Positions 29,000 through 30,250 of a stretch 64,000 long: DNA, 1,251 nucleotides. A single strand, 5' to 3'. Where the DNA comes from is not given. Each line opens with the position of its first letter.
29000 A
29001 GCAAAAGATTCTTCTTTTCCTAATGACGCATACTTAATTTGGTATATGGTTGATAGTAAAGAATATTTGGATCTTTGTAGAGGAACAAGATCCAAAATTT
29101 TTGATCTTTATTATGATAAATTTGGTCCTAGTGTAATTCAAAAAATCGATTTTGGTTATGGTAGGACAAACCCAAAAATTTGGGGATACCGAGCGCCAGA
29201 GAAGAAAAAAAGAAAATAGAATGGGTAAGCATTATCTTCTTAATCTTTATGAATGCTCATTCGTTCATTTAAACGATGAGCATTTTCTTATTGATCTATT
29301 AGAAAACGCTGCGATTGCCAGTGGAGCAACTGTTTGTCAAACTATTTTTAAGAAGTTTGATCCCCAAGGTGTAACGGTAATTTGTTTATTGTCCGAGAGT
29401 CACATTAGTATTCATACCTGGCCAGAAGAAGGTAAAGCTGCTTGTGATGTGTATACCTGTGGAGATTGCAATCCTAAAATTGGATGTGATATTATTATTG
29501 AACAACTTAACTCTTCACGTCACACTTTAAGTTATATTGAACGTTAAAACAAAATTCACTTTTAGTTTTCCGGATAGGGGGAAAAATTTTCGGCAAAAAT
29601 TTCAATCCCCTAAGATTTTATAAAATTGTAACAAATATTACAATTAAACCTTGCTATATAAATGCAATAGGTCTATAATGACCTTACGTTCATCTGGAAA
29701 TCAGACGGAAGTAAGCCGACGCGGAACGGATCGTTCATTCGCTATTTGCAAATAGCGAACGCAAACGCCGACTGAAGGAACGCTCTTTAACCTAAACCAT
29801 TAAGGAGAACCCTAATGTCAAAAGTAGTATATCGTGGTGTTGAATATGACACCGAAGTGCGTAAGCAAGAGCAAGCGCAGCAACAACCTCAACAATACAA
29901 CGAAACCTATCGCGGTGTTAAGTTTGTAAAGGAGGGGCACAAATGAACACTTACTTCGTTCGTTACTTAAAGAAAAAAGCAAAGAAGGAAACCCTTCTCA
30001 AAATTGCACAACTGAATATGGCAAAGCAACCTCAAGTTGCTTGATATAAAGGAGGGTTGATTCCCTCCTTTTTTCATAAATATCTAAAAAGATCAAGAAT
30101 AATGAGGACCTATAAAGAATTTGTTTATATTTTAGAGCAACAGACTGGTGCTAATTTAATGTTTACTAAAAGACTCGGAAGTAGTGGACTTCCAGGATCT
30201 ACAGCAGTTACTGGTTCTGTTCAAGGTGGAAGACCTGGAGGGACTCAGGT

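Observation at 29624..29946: Phage nitrogen-sensing unit: NtcA box, glutamine-riboswitch-like RNA and DUF4278 peptide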

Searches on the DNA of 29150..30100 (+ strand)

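Call 4: search_rna_families(source=window, start=29500, end=30100, threshold=evalue, max_evalue=10, show_alignments=6)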
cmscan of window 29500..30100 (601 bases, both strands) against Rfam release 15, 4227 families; matches with E-value up to 10: 11.
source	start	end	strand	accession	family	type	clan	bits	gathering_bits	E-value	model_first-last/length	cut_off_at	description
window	29730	29786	+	RF01739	Glutamine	Cis-reg; riboswitch;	-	33.8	35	1.6e-05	1-53/53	no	Glutamine riboswitch aptamer (glnA leader)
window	29599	29632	-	RF01318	CRISPR-DR5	Gene; CRISPR;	CL00015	25.6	40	0.13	1-37/37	no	CRISPR RNA direct repeat element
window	29971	30081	+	RF00558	L20_leader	Cis-reg; leader;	-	23.5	58.7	0.029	1-127/127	no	Ribosomal protein L20 leader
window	29687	29728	+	RF01739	Glutamine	Cis-reg; riboswitch;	-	21.4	35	0.043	3-49/53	no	Glutamine riboswitch aptamer (glnA leader)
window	29626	29680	-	RF02317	TtnuHACA10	Gene; snRNA; snoRNA; HACA-box;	-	20.9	100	2.5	1-104/104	no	Tetrahymena snoRNA TtnuHACA10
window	29889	30004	-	RF02903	AaHKsRNA96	Gene; antisense;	-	18.2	43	2.6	1-117/117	no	Aggregatibacter sRNA 96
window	29564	29648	-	RF02895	S414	Gene; sRNA;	-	17.9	45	2.9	36-140/175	no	Staphylococcus sRNA 414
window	30046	30100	-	RF00082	SraG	Gene; sRNA;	-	17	50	2.2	121-177/177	5'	SraG RNA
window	29872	30005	+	RF01644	ceN59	Gene; snRNA; snoRNA; HACA-box;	-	15.8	50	8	1-137/137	no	Caenorhabditis snoRNA ceN59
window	29729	29770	+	RF01704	Glutamine-II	Cis-reg; riboswitch;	-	15.7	33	0.25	1-60/60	no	Glutamine-II riboswitch aptamer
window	29559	29706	-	RF02881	MH_s25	Gene; sRNA;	-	12.9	114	8.6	1-207/207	no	Mesorhizobail RNA 25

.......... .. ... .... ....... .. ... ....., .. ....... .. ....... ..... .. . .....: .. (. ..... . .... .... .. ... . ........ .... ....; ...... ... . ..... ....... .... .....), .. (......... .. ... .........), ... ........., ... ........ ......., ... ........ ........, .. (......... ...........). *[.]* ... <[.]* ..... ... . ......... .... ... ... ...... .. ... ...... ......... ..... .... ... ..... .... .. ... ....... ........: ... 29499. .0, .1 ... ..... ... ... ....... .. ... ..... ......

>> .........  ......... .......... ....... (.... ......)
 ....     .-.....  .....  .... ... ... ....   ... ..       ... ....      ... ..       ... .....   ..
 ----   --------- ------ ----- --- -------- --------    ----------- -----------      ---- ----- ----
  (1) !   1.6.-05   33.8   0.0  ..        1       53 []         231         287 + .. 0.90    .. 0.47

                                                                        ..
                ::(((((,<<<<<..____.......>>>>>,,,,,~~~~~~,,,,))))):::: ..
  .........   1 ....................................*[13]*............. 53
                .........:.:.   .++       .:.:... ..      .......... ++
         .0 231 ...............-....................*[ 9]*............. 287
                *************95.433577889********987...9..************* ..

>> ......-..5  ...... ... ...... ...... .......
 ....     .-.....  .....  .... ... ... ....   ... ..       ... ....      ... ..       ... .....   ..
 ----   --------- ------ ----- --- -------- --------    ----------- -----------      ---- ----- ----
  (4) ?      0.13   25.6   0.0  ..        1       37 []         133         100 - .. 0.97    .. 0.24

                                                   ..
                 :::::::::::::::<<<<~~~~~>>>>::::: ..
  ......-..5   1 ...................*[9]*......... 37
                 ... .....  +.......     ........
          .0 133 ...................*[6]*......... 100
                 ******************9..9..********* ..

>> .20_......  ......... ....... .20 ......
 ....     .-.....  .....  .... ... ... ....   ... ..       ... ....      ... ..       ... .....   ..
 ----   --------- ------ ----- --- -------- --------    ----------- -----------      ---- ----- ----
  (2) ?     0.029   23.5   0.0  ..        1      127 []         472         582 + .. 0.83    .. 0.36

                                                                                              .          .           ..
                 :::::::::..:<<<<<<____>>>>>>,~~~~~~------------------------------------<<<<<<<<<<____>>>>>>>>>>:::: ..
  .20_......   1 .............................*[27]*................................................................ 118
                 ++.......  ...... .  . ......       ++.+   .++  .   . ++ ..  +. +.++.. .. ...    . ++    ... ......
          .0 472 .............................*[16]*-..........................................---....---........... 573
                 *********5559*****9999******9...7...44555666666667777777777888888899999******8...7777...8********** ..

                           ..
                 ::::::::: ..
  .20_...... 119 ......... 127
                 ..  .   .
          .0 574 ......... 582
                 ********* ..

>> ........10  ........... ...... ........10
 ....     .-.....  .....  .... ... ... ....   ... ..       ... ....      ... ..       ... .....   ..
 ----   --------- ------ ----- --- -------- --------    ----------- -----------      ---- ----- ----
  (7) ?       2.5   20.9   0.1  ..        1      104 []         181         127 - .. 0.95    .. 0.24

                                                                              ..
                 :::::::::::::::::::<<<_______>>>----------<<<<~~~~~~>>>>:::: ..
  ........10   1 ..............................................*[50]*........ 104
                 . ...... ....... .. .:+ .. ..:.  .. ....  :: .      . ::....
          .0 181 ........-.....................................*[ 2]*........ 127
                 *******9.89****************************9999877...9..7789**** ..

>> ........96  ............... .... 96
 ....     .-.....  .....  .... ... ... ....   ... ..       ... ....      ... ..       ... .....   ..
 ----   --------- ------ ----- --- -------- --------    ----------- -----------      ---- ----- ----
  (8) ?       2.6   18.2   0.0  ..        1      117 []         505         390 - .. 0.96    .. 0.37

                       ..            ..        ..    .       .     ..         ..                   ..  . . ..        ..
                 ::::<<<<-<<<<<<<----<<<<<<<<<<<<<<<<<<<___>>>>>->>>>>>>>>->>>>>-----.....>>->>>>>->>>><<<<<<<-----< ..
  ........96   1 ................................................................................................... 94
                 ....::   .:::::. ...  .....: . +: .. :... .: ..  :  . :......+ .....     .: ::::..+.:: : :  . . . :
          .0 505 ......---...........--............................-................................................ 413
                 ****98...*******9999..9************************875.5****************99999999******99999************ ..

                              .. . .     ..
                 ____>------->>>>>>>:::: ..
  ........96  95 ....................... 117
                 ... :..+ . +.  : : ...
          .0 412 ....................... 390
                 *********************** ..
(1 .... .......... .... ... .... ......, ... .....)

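Call 6: search_dna_similar(query=window:29150-30100:+, collection=phages, mode=distant, max_rows=40)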
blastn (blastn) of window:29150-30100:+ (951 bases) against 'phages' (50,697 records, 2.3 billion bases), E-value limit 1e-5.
Records with a match: 83; places in all: 87; records where one place covers at least 80% of the query: 0.
Best place of each record, by identity: 80-90% 7; 60-80% 76.
By first word of the organism name: Synechococcus 61; Cyanophage 13; Prochlorococcus 8; Marine 1.
By host as written in the record: Synechococcus sp. 18; - 11; Synechococcus sp. WH8102 11; Synechococcus 9; Synechococcus sp. WH 7803 7; Synechococcus sp. WH7803 5; Synechococcus sp. KCZYC6 2; Synechococcus sp. SynWH7803 2; and 11 more.
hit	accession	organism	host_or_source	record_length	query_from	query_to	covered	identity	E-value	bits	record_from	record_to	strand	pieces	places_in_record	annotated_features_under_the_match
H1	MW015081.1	Synechococcus phage S-SRM01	Synechococcus sp. KCZYC6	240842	532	928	41%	83.7%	1e-88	410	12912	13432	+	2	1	hypothetical protein (x3)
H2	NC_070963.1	Synechococcus phage S-SRM01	Synechococcus sp. KCZYC6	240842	532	928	41%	83.7%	1e-88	410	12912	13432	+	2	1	hypothetical protein (x3)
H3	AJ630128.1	Synechococcus phage S-PM2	Synechococcus sp. SynWH7803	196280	204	707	33%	78.7%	2e-40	240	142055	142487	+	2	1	SpeD: SpeD | Hypothetical-Protein | belonging to T4-LIKE GC: 872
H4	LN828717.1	Synechococcus phage S-PM2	-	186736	204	707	33%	78.7%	2e-40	240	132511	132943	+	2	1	SpeD: SpeD | hypothetical protein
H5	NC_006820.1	Synechococcus phage S-PM2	Synechococcus sp. SynWH7803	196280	204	707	33%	78.7%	2e-40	240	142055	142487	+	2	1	SpeD: S-adenosylmethionine decarboxylase | Hypothetical-Protein | belonging to T4-LIKE GC: 872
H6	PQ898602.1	Synechococcus phage S-SCSM2R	Synechococcus sp. WH7803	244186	69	359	31%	67.8%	1e-17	97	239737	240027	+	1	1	SpeD | hypothetical protein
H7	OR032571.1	Synechococcus phage DSL-LC02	Synechococcus sp.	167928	555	797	24%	79.6%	3e-32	206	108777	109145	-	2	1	hypothetical protein (x2)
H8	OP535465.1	Synechococcus phage S-CREM1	Synechococcus sp. CB0101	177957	536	706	18%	86.5%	5e-49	201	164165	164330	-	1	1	riboswitch | hypothetical protein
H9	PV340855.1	Synechococcus phage Sf-FR1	Synechococcus sp. WH8102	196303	68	278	22%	67.9%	2e-9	70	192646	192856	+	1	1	adenosylmethionine decarboxylase | hypothetical protein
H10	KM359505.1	Prochlorococcus phage P-TIM68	Prochlorococcus sp. MIT9515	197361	555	708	16%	72.2%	5e-11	76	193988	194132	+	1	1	hypothetical protein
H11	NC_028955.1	Prochlorococcus phage P-TIM68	Prochlorococcus sp. MIT9515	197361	555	708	16%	72.2%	5e-11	76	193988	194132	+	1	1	hypothetical protein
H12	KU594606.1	Cyanophage S-RIM32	Synechococcus sp.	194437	204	347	15%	75.9%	1e-17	98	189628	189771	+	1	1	S-adenosylmethionine decarboxylase proenzyme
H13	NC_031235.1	Cyanophage S-RIM32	Synechococcus sp.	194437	204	347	15%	75.9%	1e-17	98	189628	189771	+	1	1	S-adenosylmethionine decarboxylase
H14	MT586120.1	Synechococcus phage S-CAM7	Synechococcus sp. WH 7803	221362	555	706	16%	71.4%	4e-6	60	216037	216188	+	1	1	hypothetical protein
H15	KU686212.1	Synechococcus phage S-CAM7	Synechococcus sp.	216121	555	706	16%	71.0%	3e-7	64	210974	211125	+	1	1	hypothetical protein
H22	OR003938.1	Synechococcus phage DSL-LC03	Synechococcus sp.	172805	610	721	12%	79.5%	5e-17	96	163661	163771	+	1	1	hypothetical protein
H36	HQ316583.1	Synechococcus phage S-SSM4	Synechococcus sp. WH8018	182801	472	589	12%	73.4%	4e-6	60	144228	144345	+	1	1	hypothetical protein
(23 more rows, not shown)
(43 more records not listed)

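Call 9: get_annotated_region(hit=H8, flank=1200)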
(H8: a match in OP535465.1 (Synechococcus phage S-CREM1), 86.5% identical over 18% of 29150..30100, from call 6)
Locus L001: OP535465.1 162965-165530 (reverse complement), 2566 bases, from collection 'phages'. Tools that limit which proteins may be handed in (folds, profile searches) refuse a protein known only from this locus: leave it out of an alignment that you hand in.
description: Synechococcus phage S-CREM1, complete genome.
organism: Synechococcus phage S-CREM1 (NCBI taxid 2982919)
taxonomy: Viruses; Duplodnaviria; Heunggongvirae; Uroviricota; Caudoviricetes; Kyanoviridae
host: Synechococcus sp. CB0101; source: -; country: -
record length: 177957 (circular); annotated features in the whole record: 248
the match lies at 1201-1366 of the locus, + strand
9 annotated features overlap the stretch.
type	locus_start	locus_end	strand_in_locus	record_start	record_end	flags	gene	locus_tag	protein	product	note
CDS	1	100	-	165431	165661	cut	-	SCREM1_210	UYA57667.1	transcriptional repressor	Arc transcriptional repressor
CDS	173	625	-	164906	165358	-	-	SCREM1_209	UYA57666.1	heat shock protein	heat shock protein; molecular chaperone IbpA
CDS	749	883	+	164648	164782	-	-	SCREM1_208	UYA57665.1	hypothetical protein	-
CDS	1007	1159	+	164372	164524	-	-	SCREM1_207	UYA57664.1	hypothetical protein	-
regulatory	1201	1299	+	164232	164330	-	-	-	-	riboswitch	glnA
CDS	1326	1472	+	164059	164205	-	-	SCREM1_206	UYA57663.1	hypothetical protein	-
CDS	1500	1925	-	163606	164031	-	-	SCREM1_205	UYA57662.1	translation repressor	-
CDS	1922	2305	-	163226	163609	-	-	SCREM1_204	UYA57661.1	clamp loader small subunit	-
CDS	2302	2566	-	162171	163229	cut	-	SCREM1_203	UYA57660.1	iron-binding protein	-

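Call 10: get_annotated_region(hit=H1, flank=1200)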
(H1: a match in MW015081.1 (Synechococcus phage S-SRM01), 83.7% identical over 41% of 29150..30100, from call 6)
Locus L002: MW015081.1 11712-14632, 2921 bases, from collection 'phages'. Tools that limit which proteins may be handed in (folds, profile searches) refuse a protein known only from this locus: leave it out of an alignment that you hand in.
description: Synechococcus phage S-SRM01, complete genome.
organism: Synechococcus phage S-SRM01 (NCBI taxid 2781608)
taxonomy: Viruses; Duplodnaviria; Heunggongvirae; Uroviricota; Caudoviricetes; Kyanoviridae; Serangoonvirus; Serangoonvirus essarone
host: Synechococcus sp. KCZYC6; source: Serangoon Reservoir; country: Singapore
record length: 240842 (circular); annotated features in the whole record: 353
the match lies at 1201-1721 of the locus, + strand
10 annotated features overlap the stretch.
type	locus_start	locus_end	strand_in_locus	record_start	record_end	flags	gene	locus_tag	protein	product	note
CDS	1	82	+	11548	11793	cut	-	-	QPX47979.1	DUF2973 domain-containing protein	-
CDS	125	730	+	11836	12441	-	-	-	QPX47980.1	hypothetical protein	-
CDS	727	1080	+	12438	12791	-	-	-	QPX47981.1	hypothetical protein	-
CDS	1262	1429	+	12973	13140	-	-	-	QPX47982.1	hypothetical protein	-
CDS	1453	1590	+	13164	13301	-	-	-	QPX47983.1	hypothetical protein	-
CDS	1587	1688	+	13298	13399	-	-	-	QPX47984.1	hypothetical protein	-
CDS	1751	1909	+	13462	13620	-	-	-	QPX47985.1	hypothetical protein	-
CDS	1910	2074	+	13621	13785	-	-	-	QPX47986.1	hypothetical protein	-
CDS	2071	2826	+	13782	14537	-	-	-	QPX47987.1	thymidylate synthase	-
CDS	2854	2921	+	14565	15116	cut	-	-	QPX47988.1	hypothetical protein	-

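Call 11: get_annotated_region(hit=H3, flank=1000)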
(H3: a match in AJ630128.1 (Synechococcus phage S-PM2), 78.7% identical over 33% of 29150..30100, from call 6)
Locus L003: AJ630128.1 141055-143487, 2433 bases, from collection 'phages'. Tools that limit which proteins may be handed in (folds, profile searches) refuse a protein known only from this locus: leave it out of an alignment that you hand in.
description: Bacteriophage S-PM2 complete genome.
organism: Synechococcus phage S-PM2 (NCBI taxid 238854)
taxonomy: Viruses; Duplodnaviria; Heunggongvirae; Uroviricota; Caudoviricetes; Kyanoviridae; Nodensvirus; Nodensvirus spm2
host: Synechococcus sp. SynWH7803; source: sea water; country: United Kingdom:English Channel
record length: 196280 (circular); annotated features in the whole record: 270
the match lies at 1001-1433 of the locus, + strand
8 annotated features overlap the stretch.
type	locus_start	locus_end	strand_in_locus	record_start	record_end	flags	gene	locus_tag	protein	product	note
CDS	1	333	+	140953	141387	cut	-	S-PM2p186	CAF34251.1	Hypothetical-Protein | belonging to T4-LIKE GC: 313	T4-LIKE GC: 313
CDS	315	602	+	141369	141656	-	-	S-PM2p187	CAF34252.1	Hypothetical-Protein | belonging to T4-LIKE GC: 314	T4-LIKE GC: 314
CDS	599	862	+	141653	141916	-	-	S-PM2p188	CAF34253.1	Hypothetical-Protein | belonging to T4-LIKE GC: 871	T4-LIKE GC: 871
CDS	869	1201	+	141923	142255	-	SpeD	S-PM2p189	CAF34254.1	SpeD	T4-LIKE GC: 411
CDS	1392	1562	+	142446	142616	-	-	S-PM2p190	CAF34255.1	Hypothetical-Protein | belonging to T4-LIKE GC: 872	T4-LIKE GC: 872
CDS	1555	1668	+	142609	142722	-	-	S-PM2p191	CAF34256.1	Hypothetical-Protein | belonging to T4-LIKE GC: 873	T4-LIKE GC: 873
CDS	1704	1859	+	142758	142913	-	-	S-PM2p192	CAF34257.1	Hypothetical-Protein | belonging to T4-LIKE GC: 874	T4-LIKE GC: 874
CDS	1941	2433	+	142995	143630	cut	Td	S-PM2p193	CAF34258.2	Td thymidylate synthetase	T4-LIKE GC: 318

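Call 12: get_annotated_region(hit=H7, flank=700)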
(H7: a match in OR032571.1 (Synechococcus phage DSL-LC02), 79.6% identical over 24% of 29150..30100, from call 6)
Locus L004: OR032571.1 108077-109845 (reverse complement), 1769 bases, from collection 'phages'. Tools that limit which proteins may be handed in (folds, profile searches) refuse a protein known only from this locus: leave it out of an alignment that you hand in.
description: Synechococcus phage DSL-LC02, complete genome.
organism: Synechococcus phage DSL-LC02 (NCBI taxid 3058947)
taxonomy: Viruses; Duplodnaviria; Heunggongvirae; Uroviricota; Caudoviricetes; Kyanoviridae
host: Synechococcus sp.; source: water sample of Dishui Lake; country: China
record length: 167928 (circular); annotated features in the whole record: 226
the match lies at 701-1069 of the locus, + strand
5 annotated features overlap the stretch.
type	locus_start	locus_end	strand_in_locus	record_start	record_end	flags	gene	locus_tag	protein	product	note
CDS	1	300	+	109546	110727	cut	-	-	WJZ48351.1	ribonucleotide-diphosphate reductase subunit beta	-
CDS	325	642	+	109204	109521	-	-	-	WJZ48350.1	hypothetical protein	-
CDS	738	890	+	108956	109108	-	-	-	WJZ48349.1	hypothetical protein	-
CDS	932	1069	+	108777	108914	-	-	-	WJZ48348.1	hypothetical protein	-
CDS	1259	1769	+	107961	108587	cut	-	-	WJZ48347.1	hypothetical protein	-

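Call 13: get_annotated_region(hit=H10, flank=700)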
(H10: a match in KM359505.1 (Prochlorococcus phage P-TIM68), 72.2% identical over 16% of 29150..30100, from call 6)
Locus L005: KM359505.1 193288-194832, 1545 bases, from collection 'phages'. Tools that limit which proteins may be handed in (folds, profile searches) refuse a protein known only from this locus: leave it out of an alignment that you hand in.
description: Prochlorococcus phage P-TIM68, complete genome.
organism: Prochlorococcus phage P-TIM68 (NCBI taxid 1542477)
taxonomy: Viruses; Duplodnaviria; Heunggongvirae; Uroviricota; Caudoviricetes; Kyanoviridae; Haifavirus; Haifavirus tim68
host: Prochlorococcus sp. MIT9515; source: -; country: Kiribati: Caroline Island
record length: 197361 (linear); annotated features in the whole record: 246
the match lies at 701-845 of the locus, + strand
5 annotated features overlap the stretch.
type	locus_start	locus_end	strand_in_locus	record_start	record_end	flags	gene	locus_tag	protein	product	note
CDS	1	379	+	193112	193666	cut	-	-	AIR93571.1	hypothetical protein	-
CDS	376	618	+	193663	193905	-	-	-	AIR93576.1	hypothetical protein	-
CDS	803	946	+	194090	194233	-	-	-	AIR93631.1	hypothetical protein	-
CDS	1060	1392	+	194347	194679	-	-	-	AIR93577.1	hypothetical protein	-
CDS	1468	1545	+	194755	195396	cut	-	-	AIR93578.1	putative thymidylate synthetase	-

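Call 14: get_annotated_region(hit=H15, flank=700)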
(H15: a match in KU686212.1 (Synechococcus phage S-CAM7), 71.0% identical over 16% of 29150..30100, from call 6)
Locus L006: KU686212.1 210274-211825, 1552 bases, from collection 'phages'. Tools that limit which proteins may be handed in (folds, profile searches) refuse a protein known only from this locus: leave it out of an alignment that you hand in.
description: Synechococcus phage S-CAM7 isolate 0910CC49, complete genome.
organism: Synechococcus phage S-CAM7 (NCBI taxid 1883368)
taxonomy: Viruses; Duplodnaviria; Heunggongvirae; Uroviricota; Caudoviricetes; Kyanoviridae; Mazuvirus; Mazuvirus scam7
host: Synechococcus sp.; source: -; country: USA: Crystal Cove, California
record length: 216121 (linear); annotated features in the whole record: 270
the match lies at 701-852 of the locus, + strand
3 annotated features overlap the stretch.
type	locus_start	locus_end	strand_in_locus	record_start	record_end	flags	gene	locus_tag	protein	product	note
CDS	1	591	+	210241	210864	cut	-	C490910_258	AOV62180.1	hypothetical protein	-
CDS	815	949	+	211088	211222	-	-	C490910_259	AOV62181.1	hypothetical protein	-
CDS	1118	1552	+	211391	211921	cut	-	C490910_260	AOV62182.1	hypothetical protein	-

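Call 15: get_annotated_region(hit=H22, flank=700)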
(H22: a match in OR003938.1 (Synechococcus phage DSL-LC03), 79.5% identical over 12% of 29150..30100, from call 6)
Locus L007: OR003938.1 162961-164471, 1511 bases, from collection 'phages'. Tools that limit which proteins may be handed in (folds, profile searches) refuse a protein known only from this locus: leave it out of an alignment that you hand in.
description: Synechococcus phage DSL-LC03, complete genome.
organism: Synechococcus phage DSL-LC03 (NCBI taxid 3058961)
taxonomy: Viruses; Duplodnaviria; Heunggongvirae; Uroviricota; Caudoviricetes; Kyanoviridae
host: Synechococcus sp.; source: water sample of Dishui Lake; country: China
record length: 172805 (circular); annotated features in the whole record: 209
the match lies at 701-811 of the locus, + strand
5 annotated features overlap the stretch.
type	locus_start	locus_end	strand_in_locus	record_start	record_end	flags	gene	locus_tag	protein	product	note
CDS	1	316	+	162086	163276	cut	-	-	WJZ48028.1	ribonucleoside diphosphate reductase small subunit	-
CDS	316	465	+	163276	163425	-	-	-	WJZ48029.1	hypothetical protein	-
CDS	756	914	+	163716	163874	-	-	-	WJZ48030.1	hypothetical protein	-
CDS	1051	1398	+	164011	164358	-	-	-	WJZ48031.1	RusA-like Holliday junction resolvase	-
CDS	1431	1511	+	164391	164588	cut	-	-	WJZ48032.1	hypothetical protein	-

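Call 16: get_annotated_region(hit=H36, flank=700)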
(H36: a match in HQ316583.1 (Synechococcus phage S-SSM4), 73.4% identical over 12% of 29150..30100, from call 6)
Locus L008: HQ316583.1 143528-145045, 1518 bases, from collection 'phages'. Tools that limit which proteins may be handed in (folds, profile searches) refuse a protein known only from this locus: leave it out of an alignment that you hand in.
description: Cyanophage S-SSM4 genomic sequence.
organism: Synechococcus phage S-SSM4 (NCBI taxid 536466)
taxonomy: Viruses; Duplodnaviria; Heunggongvirae; Uroviricota; Caudoviricetes; Kyanoviridae; Greenvirus; Greenvirus ssm4
host: Synechococcus sp. WH8018; source: Atlantic: W Sargasso Sea; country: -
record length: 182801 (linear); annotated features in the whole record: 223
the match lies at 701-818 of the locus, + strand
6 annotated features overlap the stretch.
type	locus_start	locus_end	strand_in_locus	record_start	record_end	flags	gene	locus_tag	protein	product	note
CDS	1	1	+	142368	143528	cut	-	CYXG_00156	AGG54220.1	ribonucleotide reductase subunit B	-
CDS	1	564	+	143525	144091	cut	-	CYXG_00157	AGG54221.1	hypothetical protein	-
CDS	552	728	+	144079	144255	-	-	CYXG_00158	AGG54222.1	hypothetical protein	-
CDS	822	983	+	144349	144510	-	-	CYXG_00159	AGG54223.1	hypothetical protein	-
CDS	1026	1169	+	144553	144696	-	-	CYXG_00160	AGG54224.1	hypothetical protein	-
CDS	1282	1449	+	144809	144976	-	-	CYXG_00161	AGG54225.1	hypothetical protein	-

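Call 17: search_rna_families(sources=[L001, L002, L003, L004, L005, L006, L007, L008], threshold=evalue, max_evalue=0.5, show_alignments=0)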
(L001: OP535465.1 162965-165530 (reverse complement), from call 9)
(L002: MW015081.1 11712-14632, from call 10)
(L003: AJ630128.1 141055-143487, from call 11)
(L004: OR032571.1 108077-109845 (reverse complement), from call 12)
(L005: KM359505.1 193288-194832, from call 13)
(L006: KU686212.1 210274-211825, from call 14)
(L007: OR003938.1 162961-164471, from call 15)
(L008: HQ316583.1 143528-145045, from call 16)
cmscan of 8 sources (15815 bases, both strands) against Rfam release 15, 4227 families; matches with E-value up to 0.5: 13.
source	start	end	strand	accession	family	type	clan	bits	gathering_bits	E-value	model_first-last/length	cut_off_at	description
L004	684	729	+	RF01739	Glutamine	Cis-reg; riboswitch;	-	35.6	35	0.00013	1-53/53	no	Glutamine riboswitch aptamer (glnA leader)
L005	729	775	+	RF01739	Glutamine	Cis-reg; riboswitch;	-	35.4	35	0.00015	1-53/53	no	Glutamine riboswitch aptamer (glnA leader)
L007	497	553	+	RF01739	Glutamine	Cis-reg; riboswitch;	-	34.2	35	0.00033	1-53/53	no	Glutamine riboswitch aptamer (glnA leader)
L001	1243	1299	+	RF01739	Glutamine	Cis-reg; riboswitch;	-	33.5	35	0.00051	1-53/53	no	Glutamine riboswitch aptamer (glnA leader)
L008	1387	1491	+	RF01772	rnk_pseudo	Cis-reg; leader;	-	33.4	55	0.02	1-108/108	no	Pseudomonas rnk leader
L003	1305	1361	+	RF01739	Glutamine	Cis-reg; riboswitch;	-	33.3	35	0.00059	1-53/53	no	Glutamine riboswitch aptamer (glnA leader)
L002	1205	1256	+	RF01739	Glutamine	Cis-reg; riboswitch;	-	28.9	35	0.0093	1-53/53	no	Glutamine riboswitch aptamer (glnA leader)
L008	763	815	+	RF01704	Glutamine-II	Cis-reg; riboswitch;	-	28.9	33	0.0011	1-60/60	no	Glutamine-II riboswitch aptamer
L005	680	733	+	RF01704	Glutamine-II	Cis-reg; riboswitch;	-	28.8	33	0.0011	1-60/60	no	Glutamine-II riboswitch aptamer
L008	764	812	+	RF01739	Glutamine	Cis-reg; riboswitch;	-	26.7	35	0.038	1-53/53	no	Glutamine riboswitch aptamer (glnA leader)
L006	675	729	+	RF01739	Glutamine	Cis-reg; riboswitch;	-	26.3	35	0.048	1-53/53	no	Glutamine riboswitch aptamer (glnA leader)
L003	1260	1309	+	RF01704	Glutamine-II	Cis-reg; riboswitch;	-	24.6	33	0.018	1-60/60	no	Glutamine-II riboswitch aptamer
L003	1263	1303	+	RF01739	Glutamine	Cis-reg; riboswitch;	-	24.4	35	0.16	3-49/53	no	Glutamine riboswitch aptamer (glnA leader)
